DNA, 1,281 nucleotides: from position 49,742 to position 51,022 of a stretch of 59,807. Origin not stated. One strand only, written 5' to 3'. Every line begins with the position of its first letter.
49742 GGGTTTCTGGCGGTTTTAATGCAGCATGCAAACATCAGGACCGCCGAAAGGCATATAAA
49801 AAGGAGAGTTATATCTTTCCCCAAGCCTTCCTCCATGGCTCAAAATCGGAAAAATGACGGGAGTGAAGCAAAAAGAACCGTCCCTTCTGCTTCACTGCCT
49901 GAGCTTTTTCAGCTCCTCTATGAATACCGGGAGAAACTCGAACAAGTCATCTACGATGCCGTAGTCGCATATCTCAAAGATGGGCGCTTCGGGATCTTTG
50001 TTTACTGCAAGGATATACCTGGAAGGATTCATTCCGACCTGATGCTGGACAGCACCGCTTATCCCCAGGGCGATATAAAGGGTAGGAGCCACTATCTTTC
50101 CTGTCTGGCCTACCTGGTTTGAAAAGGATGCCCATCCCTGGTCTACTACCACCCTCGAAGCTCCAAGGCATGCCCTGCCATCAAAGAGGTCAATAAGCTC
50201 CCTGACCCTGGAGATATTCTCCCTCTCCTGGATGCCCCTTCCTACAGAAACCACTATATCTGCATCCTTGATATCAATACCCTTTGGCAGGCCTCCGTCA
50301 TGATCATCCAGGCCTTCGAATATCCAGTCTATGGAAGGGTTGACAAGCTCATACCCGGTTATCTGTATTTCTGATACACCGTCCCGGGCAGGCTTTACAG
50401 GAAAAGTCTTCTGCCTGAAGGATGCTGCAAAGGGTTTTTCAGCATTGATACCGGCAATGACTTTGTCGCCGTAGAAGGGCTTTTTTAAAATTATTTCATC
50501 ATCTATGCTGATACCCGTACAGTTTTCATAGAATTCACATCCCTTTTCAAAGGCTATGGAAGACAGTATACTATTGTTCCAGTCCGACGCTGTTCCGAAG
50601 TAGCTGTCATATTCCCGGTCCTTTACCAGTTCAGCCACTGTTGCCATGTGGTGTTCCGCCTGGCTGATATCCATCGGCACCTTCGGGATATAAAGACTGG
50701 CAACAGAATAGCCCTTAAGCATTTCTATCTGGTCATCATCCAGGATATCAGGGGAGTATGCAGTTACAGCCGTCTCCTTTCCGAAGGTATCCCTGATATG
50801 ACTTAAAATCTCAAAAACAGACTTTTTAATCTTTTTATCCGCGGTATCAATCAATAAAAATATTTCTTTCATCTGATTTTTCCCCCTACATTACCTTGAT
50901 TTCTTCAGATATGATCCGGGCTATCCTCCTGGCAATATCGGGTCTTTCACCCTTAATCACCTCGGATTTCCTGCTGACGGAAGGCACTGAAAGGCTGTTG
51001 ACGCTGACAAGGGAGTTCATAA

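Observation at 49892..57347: One operon couples a NuoEF-type (Bfu/Stn-like) bifurcation module to EtfBA, with no substrate dehydrogenase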

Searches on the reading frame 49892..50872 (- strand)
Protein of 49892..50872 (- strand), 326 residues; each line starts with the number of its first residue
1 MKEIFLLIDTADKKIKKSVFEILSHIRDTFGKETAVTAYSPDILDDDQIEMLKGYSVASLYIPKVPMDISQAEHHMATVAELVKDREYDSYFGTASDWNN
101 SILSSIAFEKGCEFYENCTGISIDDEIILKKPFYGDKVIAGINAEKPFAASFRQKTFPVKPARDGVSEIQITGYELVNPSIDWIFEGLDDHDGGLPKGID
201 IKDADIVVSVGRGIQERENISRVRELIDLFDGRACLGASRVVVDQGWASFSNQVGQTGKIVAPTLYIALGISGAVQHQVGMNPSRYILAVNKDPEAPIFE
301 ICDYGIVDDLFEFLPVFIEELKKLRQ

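Call 3: search_protein_families(library=pfam, proteins=[window:49892-50872:-])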
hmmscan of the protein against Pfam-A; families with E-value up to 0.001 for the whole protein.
window:49892-50872:- (326 aa): 2 families
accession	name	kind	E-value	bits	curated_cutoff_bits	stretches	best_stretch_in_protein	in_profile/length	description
PF00766.25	ETF_alpha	-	1.7e-30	105.3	27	1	200-282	1-81/81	Electron transfer flavoprotein FAD-binding domain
PF01012.27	ETF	-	3.7e-05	24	26.7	1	69-164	71-166/181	Electron transfer flavoprotein domain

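Call 4: search_protein_families(library=ncbifam, proteins=[window:49892-50872:-])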
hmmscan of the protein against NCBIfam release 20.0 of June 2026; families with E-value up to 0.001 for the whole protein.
window:49892-50872:- (326 aa): 5 families
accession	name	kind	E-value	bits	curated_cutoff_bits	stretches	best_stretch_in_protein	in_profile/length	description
NF042970.1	AcrlCoAredClosAcrA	equivalog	4e-42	144.6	600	1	199-323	234-359/360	acryloyl-CoA reductase electron transfer subunit beta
NF008884.0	PRK11916.1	equivalog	3.1e-27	95.7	528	1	45-322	37-311/312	electron transfer flavoprotein subunit alpha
NF002889.0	PRK03363.1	equivalog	6.1e-27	94.7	549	1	198-320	189-310/313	electron transfer flavoprotein subunit alpha/FixB family protein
NF038209.1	mft_etfA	equivalog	6.7e-27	94.6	240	1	136-317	116-298/303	mycofactocin-associated electron transfer flavoprotein alpha subunit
NF051845.1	EtFlavAlphaProt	equivalog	9.7e-20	70.9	600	1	196-325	279-403/406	electron transfer flavoprotein subunit alpha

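Call 8: find_homologous_proteins(query=window:49892-50872:-)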
Query window:49892-50872:- (326 aa): 7368 proteins with E <= 0.001 among 8000 candidates; the best 120 are listed.
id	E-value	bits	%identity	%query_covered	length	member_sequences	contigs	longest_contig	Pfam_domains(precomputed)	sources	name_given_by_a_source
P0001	3.2e-215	732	100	100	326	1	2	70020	PF00766.26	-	-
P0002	1.0e-147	510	68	100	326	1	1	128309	PF00766.26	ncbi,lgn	-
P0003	8.3e-133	461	61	100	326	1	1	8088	PF00766.26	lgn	-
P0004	9.3e-124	431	58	100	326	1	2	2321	PF01012.28,PF00766.26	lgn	-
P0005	5.8e-109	382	51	100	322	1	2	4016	PF00766.26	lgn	-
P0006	2.1e-105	371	50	99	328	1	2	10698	PF01012.28,PF00766.26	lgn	-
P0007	4.0e-77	278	45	100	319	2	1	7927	PF01012.28,PF00766.26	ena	-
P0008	6.7e-53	198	40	86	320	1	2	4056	PF01012.28,PF00766.26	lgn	-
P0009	2.7e-52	196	40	85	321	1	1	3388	PF01012.28,PF00766.26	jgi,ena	-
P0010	3.5e-51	193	39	86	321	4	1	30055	PF01012.28,PF00766.26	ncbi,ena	-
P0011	4.5e-50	189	35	99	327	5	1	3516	PF01012.28,PF00766.26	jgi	jgi:electron transfer flavoprotein alpha subunit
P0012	1.5e-48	184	37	86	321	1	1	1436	PF01012.28,PF00766.26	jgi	jgi:electron transfer flavoprotein alpha subunit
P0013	1.6e-48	184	38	86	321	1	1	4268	PF01012.28,PF00766.26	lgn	-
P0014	1.7e-48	184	35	99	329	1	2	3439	PF01012.28,PF00766.26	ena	-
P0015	2.1e-48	183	39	85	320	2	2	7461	PF01012.28,PF00766.26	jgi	jgi:electron transfer flavoprotein alpha subunit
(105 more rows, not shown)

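Call 10: find_encoding_contigs(protein=P0002, flank=10000, max_places=2)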
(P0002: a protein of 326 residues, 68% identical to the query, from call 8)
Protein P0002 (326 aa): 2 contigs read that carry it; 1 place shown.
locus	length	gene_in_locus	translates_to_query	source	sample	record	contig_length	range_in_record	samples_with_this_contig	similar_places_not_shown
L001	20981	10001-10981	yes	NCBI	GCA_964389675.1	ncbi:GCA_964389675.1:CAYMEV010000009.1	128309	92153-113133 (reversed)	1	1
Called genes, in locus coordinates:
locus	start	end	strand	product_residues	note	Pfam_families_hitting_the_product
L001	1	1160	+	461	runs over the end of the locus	PF01565:FAD_binding_4, PF02913:FAD-oxidase_C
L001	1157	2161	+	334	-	PF03706:LPG_synthase_TM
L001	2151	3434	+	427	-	-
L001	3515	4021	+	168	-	PF01257:2Fe-2S_thioredx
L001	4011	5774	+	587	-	PF01512:Complex1_51K, PF10589:NADH_4Fe-4S, PF00037:Fer4, PF12797:Fer4_2 (weak), PF12837:Fer4_6 (weak), PF13237:Fer4_10, PF14697:Fer4_21, PF12838:Fer4_7 (weak), +3 more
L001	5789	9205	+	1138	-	PF13510:Fer2_4, PF14691:Fer4_20, PF07992:Pyr_redox_2, PF13450:NAD_binding_8, PF12838:Fer4_7, PF13187:Fer4_9 (weak), PF14697:Fer4_21, PF22117:Fer4_Nqo3, +6 more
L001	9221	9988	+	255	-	PF01012:ETF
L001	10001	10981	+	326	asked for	PF00766:ETF_alpha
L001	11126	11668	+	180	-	-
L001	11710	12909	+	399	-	PF13433:Peripla_BP_5, PF13458:Peripla_BP_6, PF01094:ANF_receptor, PF13433:Peripla_BP_5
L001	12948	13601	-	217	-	PF00912:Transgly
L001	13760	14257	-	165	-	PF00694:Aconitase_C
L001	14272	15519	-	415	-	PF00330:Aconitase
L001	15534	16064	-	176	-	PF01966:HD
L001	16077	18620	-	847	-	PF04002:RadC (weak), PF00270:DEAD (weak), PF04851:ResIII (faint), PF13307:Helicase_C_2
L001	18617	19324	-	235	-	PF00535:Glycos_transf_2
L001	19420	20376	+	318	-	PF03116:NQR2_RnfD_RnfE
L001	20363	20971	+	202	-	PF04205:FMN_bind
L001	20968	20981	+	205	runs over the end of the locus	PF02508:Rnf-Nqr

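Call 11: find_encoding_contigs(protein=P0006, flank=10000, max_places=2)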
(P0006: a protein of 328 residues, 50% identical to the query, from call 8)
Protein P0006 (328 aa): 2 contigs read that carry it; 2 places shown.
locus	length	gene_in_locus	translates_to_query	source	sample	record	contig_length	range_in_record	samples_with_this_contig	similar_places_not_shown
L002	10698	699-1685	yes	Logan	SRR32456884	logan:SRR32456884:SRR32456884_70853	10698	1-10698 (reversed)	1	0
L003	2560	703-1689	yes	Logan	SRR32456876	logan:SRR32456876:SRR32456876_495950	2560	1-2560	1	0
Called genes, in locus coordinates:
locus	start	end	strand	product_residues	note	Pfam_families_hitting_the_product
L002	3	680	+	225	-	?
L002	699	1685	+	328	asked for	PF01012:ETF (weak), PF00766:ETF_alpha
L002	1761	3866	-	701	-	PF02073:Peptidase_M29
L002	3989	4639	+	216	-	PF00702:Hydrolase, PF12710:HAD (weak), PF13419:HAD_2, PF13242:Hydrolase_like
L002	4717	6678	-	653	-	PF02203:TarH (weak), PF12729:4HB_MCP_1, PF00015:MCPsignal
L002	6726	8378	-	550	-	PF17201:Cache_3-Cache_2, PF17203:sCache_3_2, PF17202:sCache_3_3, PF00015:MCPsignal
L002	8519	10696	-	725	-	?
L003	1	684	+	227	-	?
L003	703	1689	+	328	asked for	PF01012:ETF (weak), PF00766:ETF_alpha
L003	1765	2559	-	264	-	?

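Call 13: find_encoding_contigs(protein=P0003, flank=10000, max_places=2)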
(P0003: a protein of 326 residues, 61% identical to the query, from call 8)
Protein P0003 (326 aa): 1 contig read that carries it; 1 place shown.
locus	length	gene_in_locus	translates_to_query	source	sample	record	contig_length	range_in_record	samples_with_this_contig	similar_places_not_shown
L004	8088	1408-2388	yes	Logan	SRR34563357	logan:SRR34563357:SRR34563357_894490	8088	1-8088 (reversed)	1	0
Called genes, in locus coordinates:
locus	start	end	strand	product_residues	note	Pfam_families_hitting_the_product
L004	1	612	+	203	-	?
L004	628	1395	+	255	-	PF01012:ETF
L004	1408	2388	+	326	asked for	PF00766:ETF_alpha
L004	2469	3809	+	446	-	PF03051:Peptidase_C1_2, PF00112:Peptidase_C1 (faint)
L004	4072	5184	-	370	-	PF00149:Metallophos, PF12850:Metallophos_2 (weak)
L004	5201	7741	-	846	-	PF04002:RadC (weak), PF00270:DEAD (faint), PF04851:ResIII (faint), PF13307:Helicase_C_2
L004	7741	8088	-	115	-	?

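Call 14: find_encoding_contigs(protein=P0007, flank=10000, max_places=2)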
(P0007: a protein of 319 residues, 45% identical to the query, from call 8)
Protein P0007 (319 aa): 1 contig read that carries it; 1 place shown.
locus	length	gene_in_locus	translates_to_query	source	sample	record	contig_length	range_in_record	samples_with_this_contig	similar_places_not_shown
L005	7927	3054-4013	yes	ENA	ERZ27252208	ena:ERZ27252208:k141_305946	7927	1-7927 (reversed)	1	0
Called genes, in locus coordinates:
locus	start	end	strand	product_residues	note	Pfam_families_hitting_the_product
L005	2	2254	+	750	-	?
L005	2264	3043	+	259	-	PF01012:ETF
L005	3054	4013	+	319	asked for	PF01012:ETF, PF00766:ETF_alpha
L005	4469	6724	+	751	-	PF16241:DUF4900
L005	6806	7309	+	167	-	PF13620:CarboxypepD_reg (weak)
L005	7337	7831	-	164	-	PF06434:Aconitase_2_N (faint), PF00694:Aconitase_C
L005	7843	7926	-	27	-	?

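Call 15: find_encoding_contigs(protein=P0010, flank=10000, max_places=2)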
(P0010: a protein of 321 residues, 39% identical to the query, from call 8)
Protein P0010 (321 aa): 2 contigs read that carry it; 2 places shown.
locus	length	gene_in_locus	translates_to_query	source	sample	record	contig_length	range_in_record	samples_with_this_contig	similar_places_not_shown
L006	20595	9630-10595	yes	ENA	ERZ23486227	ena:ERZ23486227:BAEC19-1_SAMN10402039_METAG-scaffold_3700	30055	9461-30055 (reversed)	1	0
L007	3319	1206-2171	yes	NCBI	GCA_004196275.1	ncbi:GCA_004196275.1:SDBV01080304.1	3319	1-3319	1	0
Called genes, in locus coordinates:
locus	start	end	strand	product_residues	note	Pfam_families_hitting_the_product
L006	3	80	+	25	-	?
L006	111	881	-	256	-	PF22624:AASDHPPT_N, PF01648:ACPS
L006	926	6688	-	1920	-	-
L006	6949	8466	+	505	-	PF05157:MshEN, PF08668:HDOD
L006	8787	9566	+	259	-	PF01012:ETF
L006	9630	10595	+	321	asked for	PF01012:ETF, PF00766:ETF_alpha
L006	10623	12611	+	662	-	PF12797:Fer4_2 (faint), PF13237:Fer4_10, PF12838:Fer4_7 (weak), PF13183:Fer4_8, PF13187:Fer4_9, PF13534:Fer4_17 (weak), PF02754:CCG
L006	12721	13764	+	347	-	PF14559:TPR_19 (weak)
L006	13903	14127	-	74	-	PF04014:MazE_antitoxin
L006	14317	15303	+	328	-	PF13964:Beta-prop_Calicin, PF24681:Kelch_KLHDC2_KLHL20_DRC7, PF24981:Beta-prop_ATRN-LZTR1, PF25210:Kelch_FKB95, PF01344:Kelch_1, PF13415:Beta-prop_FBX42, PF24681:Kelch_KLHDC2_KLHL20_DRC7, PF24996:NANM, +8 more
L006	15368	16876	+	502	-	PF01408:GFO_IDH_MocA, PF19051:GFO_IDH_MocA_C2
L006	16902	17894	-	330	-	PF08100:Dimerisation, PF00891:Methyltransf_2, PF13489:Methyltransf_23 (weak), PF05175:MTS (weak), PF08241:Methyltransf_11, PF08242:Methyltransf_12, PF13649:Methyltransf_25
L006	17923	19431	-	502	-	PF00171:Aldedh, PF05893:LuxC (weak)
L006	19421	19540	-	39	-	-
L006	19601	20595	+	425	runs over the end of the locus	PF00465:Fe-ADH, PF13685:Fe-ADH_2, PF25137:ADH_Fe_C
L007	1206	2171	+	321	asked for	PF01012:ETF, PF00766:ETF_alpha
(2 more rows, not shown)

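Call 24: search_solved_structures(query=window:49892-50872:-, max_evalue=0.001, show_alignments=3)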
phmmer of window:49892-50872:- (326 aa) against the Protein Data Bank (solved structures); distinct sequences matched with E-value up to 0.001: 14.
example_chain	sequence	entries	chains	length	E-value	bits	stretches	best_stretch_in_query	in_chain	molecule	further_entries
1efv_A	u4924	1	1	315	1.7e-35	126.1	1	200-323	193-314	ELECTRON TRANSFER FLAVOPROTEIN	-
1t9g_R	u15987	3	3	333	2e-35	125.9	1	200-323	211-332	Electron transfer flavoprotein alpha-subunit, mitochondrial | Electron transfer flavoprotein alpha-subunit, mitochondrial precursor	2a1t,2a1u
5ol2_A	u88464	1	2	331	2e-34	122.6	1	115-322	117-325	Electron transfer flavoprotein large subunit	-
5ow0_A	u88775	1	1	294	2.7e-34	122.2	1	77-323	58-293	Electron transfer flavoprotein, alpha subunit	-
1efp_A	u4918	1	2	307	2.5e-33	119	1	129-317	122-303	PROTEIN (ELECTRON TRANSFER FLAVOPROTEIN)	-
7koe_B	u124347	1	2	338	6.1e-33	117.8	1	101-324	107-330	Electron transfer flavoprotein, alpha subunit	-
6fah_A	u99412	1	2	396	7.8e-33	117.4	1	197-324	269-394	Caffeyl-CoA reductase-Etf complex subunit CarE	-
4kpu_A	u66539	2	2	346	3.9e-32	115.1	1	72-324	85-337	Electron transfer flavoprotein alpha subunit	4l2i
1o94_D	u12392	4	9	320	1.3e-28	103.6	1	125-313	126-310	ELECTRON TRANSFER FLAVOPROTEIN ALPHA-SUBUNIT | ELECTRON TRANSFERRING FLAVOPROTEIN ALPHA-SUBUNIT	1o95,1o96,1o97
3clu_D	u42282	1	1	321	3.3e-28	102.2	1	125-313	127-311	Electron transfer flavoprotein subunit alpha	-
3clr_D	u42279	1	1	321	6e-28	101.3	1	125-313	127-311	Electron transfer flavoprotein subunit alpha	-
3clt_D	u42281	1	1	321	6.1e-28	101.3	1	125-313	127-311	Electron transfer flavoprotein subunit alpha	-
7qh2_A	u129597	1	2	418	7.7e-28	101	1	78-318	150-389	Lactate dehydrogenase (NAD(+),ferredoxin) subunit LctC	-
3cls_D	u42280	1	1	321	1.3e-27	100.2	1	125-313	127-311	Electron transfer flavoprotein subunit alpha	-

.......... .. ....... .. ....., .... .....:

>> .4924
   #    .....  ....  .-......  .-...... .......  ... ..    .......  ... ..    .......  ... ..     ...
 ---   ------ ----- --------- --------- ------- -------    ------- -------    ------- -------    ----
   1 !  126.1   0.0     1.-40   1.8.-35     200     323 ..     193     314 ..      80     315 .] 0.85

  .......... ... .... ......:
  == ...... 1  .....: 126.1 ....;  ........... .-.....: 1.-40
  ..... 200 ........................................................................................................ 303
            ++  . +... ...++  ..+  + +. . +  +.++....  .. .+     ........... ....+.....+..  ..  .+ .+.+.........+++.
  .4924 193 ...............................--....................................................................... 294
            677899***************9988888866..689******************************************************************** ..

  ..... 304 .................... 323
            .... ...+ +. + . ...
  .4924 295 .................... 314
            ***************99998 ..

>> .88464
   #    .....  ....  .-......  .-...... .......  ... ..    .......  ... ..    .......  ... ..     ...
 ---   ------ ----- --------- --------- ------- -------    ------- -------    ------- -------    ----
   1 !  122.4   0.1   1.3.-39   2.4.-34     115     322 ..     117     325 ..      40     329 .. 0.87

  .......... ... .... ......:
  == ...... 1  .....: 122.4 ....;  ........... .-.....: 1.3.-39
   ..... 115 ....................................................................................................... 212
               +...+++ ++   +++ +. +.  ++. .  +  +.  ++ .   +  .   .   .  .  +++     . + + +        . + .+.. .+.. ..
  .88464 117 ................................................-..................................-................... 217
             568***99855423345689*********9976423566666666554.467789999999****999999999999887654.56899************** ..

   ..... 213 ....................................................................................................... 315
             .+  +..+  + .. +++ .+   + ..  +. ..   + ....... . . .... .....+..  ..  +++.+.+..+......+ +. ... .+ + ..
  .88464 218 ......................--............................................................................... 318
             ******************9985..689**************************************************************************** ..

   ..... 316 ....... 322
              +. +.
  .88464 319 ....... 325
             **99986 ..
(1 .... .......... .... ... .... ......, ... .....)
